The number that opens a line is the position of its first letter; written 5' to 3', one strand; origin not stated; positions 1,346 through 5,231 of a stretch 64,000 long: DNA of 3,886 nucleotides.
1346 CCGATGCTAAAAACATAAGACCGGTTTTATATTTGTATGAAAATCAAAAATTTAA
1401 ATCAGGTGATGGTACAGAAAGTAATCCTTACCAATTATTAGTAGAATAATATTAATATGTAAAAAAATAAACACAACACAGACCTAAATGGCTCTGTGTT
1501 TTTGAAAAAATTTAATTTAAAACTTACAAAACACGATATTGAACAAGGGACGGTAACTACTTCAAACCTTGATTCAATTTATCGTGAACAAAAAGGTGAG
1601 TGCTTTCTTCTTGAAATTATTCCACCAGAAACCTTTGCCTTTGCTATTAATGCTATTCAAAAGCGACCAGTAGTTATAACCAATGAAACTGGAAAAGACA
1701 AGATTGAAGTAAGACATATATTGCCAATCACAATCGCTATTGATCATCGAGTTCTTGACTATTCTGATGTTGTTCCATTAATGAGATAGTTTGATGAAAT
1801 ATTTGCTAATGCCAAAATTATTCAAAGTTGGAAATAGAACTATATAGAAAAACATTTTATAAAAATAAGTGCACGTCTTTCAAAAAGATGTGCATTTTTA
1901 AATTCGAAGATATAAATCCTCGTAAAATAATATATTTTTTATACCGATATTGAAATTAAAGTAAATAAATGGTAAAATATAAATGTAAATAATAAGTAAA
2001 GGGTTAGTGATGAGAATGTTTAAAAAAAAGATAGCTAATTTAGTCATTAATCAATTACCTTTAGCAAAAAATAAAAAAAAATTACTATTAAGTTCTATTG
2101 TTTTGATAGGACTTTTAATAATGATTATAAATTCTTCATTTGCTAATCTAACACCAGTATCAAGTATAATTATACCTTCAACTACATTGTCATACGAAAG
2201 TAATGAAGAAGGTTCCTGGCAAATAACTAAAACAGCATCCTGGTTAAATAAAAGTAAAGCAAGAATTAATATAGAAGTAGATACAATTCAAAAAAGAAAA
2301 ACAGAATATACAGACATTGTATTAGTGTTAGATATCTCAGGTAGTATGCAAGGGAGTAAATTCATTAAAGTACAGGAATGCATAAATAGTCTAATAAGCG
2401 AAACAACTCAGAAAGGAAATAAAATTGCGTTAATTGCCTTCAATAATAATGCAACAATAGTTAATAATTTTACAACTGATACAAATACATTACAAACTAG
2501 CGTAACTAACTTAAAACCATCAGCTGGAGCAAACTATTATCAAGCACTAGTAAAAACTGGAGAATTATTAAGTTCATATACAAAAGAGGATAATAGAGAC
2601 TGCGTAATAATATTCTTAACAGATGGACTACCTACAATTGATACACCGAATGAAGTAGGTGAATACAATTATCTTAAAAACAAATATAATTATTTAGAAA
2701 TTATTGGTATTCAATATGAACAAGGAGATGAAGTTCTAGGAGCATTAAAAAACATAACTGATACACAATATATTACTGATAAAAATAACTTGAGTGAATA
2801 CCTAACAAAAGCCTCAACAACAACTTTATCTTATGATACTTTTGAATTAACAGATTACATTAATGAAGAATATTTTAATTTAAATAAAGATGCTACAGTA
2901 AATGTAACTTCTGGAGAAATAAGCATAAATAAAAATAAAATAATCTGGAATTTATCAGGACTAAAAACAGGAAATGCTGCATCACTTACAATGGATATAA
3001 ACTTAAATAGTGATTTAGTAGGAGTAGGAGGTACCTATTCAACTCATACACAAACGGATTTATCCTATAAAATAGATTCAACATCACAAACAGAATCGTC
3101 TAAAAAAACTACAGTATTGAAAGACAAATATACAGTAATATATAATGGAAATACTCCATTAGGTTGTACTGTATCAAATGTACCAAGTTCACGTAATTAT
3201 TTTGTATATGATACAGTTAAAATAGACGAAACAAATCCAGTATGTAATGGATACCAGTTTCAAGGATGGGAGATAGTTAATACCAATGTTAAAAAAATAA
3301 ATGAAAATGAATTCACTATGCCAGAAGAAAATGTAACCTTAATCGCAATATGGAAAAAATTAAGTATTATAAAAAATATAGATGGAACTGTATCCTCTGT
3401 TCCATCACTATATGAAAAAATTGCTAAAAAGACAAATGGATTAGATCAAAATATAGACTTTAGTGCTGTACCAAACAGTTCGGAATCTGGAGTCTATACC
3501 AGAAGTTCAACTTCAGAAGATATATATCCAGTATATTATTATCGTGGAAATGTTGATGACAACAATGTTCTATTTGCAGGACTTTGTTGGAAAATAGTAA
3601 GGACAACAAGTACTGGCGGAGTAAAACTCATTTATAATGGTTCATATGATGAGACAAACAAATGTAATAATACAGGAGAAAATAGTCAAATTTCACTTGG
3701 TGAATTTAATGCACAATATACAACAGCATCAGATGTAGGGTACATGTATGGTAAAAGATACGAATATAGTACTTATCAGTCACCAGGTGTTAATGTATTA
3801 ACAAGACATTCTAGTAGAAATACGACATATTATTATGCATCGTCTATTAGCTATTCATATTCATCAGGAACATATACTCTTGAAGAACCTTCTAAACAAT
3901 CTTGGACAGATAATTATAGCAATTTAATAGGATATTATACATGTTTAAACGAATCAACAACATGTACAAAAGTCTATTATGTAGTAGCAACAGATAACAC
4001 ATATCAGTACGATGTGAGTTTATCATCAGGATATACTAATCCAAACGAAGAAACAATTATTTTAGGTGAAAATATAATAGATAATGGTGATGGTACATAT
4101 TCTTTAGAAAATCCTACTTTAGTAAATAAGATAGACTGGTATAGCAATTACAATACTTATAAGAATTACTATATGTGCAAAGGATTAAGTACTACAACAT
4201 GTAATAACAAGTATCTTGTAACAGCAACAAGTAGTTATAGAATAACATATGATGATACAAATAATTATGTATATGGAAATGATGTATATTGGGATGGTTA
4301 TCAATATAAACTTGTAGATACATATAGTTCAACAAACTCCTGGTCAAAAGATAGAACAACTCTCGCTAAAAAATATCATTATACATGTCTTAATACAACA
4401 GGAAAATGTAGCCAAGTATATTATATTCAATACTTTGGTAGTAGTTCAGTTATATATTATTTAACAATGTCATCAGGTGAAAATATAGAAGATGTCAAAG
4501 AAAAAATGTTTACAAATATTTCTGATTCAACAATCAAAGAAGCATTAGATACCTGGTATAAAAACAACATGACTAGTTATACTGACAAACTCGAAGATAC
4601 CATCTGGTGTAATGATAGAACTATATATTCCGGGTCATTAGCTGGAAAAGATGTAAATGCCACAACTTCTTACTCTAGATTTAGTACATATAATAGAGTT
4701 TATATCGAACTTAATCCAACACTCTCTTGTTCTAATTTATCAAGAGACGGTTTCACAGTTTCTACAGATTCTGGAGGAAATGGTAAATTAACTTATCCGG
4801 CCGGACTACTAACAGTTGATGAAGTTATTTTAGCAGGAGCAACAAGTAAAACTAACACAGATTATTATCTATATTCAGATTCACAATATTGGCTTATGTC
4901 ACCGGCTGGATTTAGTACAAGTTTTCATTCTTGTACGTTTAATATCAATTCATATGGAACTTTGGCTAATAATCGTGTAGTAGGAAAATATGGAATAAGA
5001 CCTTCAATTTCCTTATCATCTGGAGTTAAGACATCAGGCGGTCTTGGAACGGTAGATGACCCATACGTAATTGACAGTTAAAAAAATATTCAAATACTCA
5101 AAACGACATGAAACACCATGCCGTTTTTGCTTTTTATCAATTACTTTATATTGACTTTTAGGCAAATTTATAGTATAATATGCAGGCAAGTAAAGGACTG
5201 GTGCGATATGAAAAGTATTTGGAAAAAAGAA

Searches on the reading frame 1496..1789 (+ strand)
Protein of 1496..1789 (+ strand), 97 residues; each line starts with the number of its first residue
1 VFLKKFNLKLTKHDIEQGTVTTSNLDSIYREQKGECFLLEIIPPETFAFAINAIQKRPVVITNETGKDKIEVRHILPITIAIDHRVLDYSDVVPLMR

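Call 71: search_protein_families(library=pfam, proteins=[window:1496-1789:+], max_evalue=0.001)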
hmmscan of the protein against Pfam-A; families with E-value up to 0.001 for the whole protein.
window:1496-1789:+ (97 aa): 1 family
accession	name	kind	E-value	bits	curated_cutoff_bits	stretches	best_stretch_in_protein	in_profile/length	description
PF00198.28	2-oxoacid_dh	-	9.1e-10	38.8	23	1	9-91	139-212/232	2-oxoacid dehydrogenases acyltransferase (catalytic domain)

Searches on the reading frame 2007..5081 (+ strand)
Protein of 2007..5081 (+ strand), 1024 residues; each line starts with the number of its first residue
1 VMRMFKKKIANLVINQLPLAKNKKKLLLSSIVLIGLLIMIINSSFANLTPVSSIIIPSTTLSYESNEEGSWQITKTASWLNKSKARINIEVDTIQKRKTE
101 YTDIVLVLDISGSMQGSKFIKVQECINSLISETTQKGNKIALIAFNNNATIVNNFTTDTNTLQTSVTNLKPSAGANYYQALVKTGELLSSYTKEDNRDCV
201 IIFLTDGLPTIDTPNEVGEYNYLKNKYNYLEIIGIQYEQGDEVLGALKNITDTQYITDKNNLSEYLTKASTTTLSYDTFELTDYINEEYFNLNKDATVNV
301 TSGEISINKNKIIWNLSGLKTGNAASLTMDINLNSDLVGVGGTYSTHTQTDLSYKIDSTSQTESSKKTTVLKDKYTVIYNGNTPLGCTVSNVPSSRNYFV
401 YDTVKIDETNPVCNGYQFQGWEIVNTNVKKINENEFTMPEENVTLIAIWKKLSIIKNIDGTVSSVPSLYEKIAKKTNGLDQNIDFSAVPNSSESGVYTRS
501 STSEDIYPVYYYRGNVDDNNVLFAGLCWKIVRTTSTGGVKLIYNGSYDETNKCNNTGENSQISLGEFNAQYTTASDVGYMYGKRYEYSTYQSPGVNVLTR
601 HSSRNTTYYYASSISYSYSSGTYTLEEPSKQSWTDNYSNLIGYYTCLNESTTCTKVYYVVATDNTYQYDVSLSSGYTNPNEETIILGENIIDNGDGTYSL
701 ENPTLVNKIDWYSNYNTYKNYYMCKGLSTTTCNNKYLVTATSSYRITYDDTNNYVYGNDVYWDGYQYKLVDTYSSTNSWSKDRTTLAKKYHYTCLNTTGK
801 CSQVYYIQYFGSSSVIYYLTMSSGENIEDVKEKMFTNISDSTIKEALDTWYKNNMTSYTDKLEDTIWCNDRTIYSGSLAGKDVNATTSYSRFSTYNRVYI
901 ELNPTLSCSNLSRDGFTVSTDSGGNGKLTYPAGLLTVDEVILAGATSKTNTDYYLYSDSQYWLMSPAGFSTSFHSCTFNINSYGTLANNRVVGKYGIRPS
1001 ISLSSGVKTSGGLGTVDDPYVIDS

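Call 71: search_protein_families(library=pfam, proteins=[window:2007-5081:+], max_evalue=0.001)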
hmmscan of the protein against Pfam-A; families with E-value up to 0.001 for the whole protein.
window:2007-5081:+ (1024 aa): 5 families
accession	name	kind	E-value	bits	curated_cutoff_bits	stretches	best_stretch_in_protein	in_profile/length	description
PF13519.12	VWA_2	-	7.6e-16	59.1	27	1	104-207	1-106/107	von Willebrand factor type A domain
PF00092.34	VWA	-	2.3e-13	51.2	23.8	1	103-249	1-149/174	von Willebrand factor type A domain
PF18998.6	Flg_new_2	-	1e-06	29.1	23.6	1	414-451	33-71/73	Divergent InlB B-repeat domain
PF09479.16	Flg_new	-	7.9e-06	26.3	27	1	375-447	1-64/65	Listeria-Bacteroides repeat domain (List_Bact_rpt)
PF05762.20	VWA_CoxE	-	0.00047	20.1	26.4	1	90-210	45-162/222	VWA domain containing CoxE-like protein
